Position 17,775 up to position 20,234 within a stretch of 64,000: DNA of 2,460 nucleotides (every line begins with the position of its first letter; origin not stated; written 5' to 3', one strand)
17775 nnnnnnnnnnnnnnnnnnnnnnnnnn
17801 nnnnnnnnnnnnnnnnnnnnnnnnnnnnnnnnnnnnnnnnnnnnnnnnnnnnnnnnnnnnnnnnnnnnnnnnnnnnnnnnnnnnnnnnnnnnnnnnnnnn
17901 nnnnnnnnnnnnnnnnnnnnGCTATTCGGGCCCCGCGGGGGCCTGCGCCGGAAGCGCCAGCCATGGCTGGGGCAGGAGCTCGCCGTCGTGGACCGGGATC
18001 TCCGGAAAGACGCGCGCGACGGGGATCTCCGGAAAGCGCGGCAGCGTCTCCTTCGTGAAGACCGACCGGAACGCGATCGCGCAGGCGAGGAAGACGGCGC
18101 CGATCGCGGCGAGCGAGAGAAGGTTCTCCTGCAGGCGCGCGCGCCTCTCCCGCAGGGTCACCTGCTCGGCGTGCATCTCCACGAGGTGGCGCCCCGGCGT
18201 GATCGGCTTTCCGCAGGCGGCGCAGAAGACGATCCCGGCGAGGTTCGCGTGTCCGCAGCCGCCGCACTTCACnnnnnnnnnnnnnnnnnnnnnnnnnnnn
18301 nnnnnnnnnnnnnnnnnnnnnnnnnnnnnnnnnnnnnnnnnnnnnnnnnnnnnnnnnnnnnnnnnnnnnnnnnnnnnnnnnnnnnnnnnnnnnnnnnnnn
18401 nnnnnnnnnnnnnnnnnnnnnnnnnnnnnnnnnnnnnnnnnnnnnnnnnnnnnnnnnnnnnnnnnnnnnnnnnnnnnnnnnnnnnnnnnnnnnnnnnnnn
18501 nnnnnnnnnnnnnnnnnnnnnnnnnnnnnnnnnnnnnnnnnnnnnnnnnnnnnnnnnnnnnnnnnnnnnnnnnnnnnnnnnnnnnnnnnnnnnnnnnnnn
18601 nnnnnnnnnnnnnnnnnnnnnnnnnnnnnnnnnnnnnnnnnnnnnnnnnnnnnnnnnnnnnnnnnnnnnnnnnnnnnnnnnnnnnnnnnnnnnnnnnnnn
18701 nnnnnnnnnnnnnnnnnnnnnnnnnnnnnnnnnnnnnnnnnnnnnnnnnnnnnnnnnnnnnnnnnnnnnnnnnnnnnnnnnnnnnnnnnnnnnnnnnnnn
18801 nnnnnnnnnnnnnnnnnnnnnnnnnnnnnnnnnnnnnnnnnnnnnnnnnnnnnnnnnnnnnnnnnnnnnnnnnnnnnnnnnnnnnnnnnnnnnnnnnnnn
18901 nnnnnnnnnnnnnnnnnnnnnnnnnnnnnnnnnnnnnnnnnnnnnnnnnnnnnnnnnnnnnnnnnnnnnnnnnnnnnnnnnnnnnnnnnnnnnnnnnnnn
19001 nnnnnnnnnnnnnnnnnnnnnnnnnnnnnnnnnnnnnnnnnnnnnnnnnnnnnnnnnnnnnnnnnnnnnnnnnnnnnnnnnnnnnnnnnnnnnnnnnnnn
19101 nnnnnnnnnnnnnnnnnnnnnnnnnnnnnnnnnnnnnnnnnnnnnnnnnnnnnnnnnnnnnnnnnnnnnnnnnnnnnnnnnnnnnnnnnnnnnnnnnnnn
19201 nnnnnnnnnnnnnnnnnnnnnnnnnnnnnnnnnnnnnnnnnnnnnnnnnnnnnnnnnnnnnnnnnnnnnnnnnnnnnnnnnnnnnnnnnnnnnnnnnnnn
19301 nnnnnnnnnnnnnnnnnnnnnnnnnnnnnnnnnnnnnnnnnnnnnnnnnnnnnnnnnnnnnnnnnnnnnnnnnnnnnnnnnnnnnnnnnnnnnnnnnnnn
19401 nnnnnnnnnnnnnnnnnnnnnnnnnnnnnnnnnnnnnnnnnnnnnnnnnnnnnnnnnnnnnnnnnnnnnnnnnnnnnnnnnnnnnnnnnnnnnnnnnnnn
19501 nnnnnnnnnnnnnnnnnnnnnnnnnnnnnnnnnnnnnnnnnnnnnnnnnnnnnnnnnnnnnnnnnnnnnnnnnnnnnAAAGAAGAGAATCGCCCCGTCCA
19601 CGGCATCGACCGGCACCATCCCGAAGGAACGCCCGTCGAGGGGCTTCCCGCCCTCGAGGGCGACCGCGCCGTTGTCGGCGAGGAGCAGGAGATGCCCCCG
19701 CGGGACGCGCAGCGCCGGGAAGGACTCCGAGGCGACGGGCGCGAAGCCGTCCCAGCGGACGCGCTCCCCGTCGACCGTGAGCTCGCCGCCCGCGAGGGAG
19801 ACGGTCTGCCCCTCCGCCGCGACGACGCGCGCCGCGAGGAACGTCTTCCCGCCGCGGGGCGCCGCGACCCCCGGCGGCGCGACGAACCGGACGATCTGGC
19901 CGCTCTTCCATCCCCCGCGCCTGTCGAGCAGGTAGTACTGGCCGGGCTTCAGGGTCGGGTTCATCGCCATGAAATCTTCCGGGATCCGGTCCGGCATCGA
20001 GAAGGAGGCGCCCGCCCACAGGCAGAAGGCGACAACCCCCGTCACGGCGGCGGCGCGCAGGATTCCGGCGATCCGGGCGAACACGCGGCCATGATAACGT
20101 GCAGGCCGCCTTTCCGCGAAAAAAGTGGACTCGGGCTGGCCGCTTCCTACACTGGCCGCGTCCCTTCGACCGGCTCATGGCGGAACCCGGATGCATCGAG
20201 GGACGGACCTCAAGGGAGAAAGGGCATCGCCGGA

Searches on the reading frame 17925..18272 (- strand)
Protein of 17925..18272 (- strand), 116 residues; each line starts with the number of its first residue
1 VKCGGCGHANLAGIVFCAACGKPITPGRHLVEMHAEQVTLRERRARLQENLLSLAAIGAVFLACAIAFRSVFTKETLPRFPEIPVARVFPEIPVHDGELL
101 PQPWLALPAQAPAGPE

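Call 32: search_protein_families(library=pfam, proteins=[window:17925-18272:-], max_evalue=0.01)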
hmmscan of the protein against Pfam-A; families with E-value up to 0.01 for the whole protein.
window:17925-18272:- (116 aa): 2 families
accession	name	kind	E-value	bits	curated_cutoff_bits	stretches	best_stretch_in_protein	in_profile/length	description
PF13240.11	Zn_Ribbon_1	-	0.0017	18.6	25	1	2-23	1-22/23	zinc-ribbon domain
PF12773.13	DZR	-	0.0048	17.5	27.3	1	3-25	1-23/45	Double zinc ribbon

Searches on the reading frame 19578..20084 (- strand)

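Call 32: search_protein_families(library=pfam, proteins=[window:19578-20084:-], max_evalue=0.01)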
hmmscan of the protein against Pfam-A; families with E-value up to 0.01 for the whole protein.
window:19578-20084:- (169 aa): 1 family
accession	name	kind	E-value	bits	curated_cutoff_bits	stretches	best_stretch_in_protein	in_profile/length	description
PF10502.14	Peptidase_S26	-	7.9e-12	45.9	22.9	1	17-166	9-163/168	Signal peptidase, peptidase S26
